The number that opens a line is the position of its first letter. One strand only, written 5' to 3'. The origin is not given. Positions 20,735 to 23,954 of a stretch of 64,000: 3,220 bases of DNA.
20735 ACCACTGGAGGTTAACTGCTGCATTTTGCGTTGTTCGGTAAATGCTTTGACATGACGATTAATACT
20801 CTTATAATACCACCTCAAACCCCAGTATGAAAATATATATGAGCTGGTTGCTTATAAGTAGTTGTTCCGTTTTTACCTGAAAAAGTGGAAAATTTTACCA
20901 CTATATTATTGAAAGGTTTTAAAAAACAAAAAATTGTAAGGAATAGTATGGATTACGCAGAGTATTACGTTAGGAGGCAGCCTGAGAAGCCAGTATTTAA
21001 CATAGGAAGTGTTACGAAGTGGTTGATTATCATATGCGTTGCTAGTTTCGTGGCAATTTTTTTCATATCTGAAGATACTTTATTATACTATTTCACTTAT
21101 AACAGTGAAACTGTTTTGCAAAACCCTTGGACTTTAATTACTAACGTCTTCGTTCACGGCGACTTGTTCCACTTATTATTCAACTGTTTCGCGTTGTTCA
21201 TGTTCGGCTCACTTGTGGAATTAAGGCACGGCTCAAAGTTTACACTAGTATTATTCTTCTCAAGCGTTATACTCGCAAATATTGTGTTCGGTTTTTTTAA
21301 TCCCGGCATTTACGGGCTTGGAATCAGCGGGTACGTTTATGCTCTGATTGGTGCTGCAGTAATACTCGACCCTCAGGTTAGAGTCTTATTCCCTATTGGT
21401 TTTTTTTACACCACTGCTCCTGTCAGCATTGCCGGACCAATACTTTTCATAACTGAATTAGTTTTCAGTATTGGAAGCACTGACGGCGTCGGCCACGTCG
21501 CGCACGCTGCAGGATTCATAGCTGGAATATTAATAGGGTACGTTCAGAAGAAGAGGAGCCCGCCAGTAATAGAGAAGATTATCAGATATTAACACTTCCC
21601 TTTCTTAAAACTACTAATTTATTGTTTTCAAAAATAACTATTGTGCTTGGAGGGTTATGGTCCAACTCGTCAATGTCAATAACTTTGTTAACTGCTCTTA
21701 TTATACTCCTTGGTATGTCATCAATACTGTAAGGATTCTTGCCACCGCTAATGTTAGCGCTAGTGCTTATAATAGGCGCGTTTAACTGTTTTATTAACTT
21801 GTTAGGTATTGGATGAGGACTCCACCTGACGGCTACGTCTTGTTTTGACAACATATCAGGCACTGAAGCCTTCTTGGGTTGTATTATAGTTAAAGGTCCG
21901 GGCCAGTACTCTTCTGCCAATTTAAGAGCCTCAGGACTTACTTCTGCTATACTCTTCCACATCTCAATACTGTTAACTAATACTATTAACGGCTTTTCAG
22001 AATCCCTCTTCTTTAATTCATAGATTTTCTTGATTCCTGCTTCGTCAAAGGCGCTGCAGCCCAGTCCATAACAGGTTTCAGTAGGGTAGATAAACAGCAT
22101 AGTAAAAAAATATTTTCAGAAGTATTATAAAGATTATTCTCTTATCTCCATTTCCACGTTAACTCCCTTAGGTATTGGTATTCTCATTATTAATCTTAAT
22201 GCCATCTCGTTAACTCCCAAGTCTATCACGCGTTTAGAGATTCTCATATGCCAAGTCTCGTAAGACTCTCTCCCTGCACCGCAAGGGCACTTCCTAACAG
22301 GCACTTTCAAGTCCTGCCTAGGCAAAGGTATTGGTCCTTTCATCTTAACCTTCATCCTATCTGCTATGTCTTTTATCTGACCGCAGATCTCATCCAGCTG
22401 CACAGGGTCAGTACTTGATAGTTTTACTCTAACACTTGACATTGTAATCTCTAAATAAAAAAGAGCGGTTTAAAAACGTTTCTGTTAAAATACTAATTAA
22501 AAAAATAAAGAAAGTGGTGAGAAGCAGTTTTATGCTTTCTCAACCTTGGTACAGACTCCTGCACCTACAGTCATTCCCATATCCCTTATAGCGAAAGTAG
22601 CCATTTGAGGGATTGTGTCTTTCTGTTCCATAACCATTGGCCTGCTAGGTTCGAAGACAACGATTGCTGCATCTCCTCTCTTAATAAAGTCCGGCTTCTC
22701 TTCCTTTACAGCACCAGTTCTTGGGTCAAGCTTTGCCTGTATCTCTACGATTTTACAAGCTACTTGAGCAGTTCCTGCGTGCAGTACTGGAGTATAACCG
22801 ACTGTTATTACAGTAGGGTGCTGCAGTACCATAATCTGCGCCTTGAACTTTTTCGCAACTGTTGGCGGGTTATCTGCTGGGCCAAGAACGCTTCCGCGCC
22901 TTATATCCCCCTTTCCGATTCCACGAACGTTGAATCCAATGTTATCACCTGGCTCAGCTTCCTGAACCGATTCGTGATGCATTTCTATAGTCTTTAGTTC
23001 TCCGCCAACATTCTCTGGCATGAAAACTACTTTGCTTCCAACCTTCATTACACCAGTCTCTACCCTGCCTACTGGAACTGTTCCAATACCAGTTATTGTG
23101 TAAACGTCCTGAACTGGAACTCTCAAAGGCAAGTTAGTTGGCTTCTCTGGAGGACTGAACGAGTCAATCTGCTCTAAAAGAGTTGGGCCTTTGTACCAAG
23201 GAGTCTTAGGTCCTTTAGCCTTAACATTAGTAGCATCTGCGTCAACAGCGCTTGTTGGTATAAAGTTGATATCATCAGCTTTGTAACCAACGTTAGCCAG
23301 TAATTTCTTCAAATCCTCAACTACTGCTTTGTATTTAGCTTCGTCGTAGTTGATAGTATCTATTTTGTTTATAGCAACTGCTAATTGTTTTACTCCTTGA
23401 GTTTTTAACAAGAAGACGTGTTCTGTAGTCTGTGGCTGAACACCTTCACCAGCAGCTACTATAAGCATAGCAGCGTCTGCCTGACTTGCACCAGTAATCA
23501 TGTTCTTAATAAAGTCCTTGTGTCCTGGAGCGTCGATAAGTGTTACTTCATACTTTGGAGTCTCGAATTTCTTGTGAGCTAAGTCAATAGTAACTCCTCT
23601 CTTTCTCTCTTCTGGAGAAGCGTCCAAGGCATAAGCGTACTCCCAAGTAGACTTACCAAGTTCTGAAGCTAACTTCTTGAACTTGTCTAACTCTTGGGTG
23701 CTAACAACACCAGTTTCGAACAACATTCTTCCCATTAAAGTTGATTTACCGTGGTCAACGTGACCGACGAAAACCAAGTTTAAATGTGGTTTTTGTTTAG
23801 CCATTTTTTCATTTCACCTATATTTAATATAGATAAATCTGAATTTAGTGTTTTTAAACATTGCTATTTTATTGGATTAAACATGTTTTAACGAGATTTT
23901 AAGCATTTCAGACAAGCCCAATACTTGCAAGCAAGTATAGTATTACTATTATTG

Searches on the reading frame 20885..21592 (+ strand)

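Call 90: search_protein_families(library=pfam, proteins=[window:20885-21592:+], max_evalue=0.00001)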
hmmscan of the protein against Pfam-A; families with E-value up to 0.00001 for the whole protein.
window:20885-21592:+ (235 aa): 1 family
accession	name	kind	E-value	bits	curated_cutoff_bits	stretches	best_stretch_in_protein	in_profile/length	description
PF01694.28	Rhomboid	-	1.1e-25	90.9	22.6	1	80-220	3-139/143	Rhomboid domain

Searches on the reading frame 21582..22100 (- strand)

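Call 90: search_protein_families(library=pfam, proteins=[window:21582-22100:-], max_evalue=0.00001)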
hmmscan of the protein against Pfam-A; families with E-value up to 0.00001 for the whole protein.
window:21582-22100:- (172 aa): 1 family
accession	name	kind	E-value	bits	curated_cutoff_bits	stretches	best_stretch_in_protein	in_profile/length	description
PF01300.24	Sua5_yciO_yrdC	-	1.8e-48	164.8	25.1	1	2-168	8-178/178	Telomere recombination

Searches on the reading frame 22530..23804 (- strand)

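Call 90: search_protein_families(library=pfam, proteins=[window:22530-23804:-], max_evalue=0.00001)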
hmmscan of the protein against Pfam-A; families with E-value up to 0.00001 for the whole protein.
window:22530-23804:- (424 aa): 5 families
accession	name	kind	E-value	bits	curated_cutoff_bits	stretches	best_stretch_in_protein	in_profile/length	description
PF00009.33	GTP_EFTU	-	1.3e-56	191.6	26.5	1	5-218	1-187/188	Elongation factor Tu GTP binding domain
PF22594.2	GTP-eEF1A_C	-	2.2e-32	111.9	27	1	319-419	1-101/101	GTP-eEF1A C-terminal domain-like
PF03143.23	GTP_EFTU_D3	-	1.7e-27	96.2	27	1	314-421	2-105/106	Elongation factor Tu C-terminal domain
PF03144.31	GTP_EFTU_D2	-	3.7e-18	66.2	30.3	1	241-307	1-72/73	Elongation factor Tu domain 2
PF01926.29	MMR_HSR1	-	8.1e-07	29.6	21.9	0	49-147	10-113/113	50S ribosome-binding GTPase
